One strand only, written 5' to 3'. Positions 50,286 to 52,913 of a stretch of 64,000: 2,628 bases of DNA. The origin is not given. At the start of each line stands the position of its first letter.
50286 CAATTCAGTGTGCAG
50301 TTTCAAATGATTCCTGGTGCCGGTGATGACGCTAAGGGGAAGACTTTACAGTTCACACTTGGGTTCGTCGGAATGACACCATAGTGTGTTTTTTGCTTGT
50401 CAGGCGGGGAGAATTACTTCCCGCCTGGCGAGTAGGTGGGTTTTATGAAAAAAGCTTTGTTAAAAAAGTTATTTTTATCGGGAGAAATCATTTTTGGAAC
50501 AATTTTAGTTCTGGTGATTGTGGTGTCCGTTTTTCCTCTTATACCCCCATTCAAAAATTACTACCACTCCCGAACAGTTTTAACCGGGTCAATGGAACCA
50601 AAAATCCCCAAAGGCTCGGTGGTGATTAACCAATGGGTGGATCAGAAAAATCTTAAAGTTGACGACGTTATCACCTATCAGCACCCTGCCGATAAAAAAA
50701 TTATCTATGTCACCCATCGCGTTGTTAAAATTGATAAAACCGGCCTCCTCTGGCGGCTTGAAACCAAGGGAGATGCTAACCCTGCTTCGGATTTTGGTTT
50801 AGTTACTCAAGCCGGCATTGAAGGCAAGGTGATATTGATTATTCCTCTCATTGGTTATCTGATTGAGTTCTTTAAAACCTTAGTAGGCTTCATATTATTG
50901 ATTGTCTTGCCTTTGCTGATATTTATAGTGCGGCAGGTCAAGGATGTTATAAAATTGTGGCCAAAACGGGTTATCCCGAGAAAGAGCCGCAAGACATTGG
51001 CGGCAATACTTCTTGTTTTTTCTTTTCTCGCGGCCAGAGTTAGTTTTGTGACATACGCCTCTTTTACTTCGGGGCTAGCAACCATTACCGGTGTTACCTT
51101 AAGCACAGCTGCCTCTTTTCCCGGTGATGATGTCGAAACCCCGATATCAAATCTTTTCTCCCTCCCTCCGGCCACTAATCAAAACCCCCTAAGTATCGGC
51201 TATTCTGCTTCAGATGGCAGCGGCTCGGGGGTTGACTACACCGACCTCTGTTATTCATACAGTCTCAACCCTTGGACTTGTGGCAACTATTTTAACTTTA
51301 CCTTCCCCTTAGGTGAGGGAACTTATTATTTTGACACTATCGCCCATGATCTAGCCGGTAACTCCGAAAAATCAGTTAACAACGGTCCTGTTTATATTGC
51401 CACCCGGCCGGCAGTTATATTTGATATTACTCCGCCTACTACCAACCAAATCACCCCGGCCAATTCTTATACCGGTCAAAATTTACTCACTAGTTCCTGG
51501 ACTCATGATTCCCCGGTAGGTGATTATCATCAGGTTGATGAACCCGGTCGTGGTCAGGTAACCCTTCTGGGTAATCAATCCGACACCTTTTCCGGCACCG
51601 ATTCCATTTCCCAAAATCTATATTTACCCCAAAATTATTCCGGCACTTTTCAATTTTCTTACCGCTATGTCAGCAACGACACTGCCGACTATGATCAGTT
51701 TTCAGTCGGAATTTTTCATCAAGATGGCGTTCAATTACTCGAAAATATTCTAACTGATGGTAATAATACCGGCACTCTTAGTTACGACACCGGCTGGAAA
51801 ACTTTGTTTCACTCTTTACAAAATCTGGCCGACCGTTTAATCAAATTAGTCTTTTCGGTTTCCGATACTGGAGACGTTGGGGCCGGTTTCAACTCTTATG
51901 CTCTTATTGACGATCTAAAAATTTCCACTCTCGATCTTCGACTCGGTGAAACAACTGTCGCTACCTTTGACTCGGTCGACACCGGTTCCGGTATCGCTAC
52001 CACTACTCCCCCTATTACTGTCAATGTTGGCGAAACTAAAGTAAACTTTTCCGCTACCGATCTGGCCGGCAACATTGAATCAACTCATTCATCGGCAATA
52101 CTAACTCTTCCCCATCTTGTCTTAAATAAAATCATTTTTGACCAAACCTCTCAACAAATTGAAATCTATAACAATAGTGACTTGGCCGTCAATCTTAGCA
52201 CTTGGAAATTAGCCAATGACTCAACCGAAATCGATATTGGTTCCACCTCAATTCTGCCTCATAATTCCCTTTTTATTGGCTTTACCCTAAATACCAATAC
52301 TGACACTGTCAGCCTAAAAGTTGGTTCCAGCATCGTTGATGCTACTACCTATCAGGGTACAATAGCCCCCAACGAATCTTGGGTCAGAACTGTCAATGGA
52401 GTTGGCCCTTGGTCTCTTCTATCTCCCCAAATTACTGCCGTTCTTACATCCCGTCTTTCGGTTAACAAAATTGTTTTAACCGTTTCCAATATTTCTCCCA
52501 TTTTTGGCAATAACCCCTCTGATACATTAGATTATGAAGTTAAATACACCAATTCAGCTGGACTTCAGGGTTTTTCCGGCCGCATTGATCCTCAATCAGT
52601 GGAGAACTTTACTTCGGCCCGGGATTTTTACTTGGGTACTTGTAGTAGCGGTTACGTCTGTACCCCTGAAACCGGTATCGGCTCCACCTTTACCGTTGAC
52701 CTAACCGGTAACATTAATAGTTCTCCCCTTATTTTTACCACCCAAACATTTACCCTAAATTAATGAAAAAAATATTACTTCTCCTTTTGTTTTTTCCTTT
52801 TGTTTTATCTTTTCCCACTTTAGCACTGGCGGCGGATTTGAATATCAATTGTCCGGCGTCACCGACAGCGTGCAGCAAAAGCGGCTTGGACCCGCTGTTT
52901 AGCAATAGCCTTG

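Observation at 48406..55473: TasA/camelysin-like fibre locus built around a SipW-type signal peptidase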

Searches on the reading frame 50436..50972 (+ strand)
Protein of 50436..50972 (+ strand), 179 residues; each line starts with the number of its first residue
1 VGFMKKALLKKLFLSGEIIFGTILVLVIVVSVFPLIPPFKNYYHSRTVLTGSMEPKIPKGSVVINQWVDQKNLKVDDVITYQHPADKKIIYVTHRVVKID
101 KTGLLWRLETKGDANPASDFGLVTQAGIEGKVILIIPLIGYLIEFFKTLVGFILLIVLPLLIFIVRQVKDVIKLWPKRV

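Call 37: search_solved_structures(query=window:50436-50972:+, max_evalue=1, show_alignments=2)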
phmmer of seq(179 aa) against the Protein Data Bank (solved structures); distinct sequences matched with E-value up to 1: 3.
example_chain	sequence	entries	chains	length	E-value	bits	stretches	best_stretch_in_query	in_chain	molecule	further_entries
7p2p_A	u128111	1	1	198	0.00034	24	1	47-143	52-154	Signal peptidase complex catalytic subunit SEC11A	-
9rjb_A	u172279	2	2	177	0.00072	23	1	47-131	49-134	Signal peptidase complex catalytic subunit SEC11A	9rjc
7p2q_A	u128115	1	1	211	0.0029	21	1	47-125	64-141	Signal peptidase complex catalytic subunit SEC11C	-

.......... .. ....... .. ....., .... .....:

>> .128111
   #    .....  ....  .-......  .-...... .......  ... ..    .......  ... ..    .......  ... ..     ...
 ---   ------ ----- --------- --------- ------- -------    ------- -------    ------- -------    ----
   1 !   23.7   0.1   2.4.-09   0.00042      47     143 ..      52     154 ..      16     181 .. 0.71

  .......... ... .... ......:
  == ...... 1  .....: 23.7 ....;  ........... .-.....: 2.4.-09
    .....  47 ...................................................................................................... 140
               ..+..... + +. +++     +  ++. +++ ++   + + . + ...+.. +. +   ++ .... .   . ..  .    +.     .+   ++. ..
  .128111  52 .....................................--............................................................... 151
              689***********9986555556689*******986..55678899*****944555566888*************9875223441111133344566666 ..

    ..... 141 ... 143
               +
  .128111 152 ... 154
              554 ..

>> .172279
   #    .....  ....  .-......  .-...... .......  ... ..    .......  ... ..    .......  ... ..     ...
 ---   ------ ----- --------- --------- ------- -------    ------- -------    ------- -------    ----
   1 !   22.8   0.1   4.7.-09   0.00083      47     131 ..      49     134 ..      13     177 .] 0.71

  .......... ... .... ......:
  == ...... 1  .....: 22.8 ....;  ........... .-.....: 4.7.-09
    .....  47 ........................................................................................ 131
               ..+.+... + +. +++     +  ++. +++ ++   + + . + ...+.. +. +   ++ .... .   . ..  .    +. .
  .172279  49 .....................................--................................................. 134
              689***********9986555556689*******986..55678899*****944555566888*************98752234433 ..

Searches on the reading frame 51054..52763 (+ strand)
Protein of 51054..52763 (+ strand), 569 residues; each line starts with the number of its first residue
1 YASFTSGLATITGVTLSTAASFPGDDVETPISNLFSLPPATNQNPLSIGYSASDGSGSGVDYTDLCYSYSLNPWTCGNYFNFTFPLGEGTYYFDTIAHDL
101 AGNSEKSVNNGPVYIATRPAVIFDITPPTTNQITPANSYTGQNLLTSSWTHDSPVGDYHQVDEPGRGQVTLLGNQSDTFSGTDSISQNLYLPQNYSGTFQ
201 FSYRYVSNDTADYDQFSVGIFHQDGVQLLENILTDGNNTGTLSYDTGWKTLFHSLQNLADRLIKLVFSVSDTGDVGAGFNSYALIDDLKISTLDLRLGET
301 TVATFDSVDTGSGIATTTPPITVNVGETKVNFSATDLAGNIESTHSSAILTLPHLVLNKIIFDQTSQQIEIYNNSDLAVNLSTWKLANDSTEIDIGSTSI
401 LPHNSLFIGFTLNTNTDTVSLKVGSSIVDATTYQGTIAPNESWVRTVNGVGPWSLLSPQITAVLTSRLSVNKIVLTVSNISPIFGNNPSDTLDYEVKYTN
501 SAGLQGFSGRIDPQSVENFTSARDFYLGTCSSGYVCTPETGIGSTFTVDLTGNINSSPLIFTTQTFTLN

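Call 70: search_protein_families(library=pfam, proteins=[window:51060-52760:+], max_evalue=0.01)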
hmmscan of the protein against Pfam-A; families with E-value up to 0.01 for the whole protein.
seq(567 aa): 2 families
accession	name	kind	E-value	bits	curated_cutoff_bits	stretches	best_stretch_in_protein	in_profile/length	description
PF00932.25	LTD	-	1.6e-06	28.9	34.3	1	352-431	7-107/109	Lamin Tail Domain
PF19077.6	Big_13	-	0.0011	19.8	27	0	300-343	51-94/102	Bacterial Ig-like domain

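Call 71: search_solved_structures(query=window:51054-52763:+, max_evalue=0.1)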
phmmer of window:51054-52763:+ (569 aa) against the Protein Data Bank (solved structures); distinct sequences matched with E-value up to 0.1: 0.
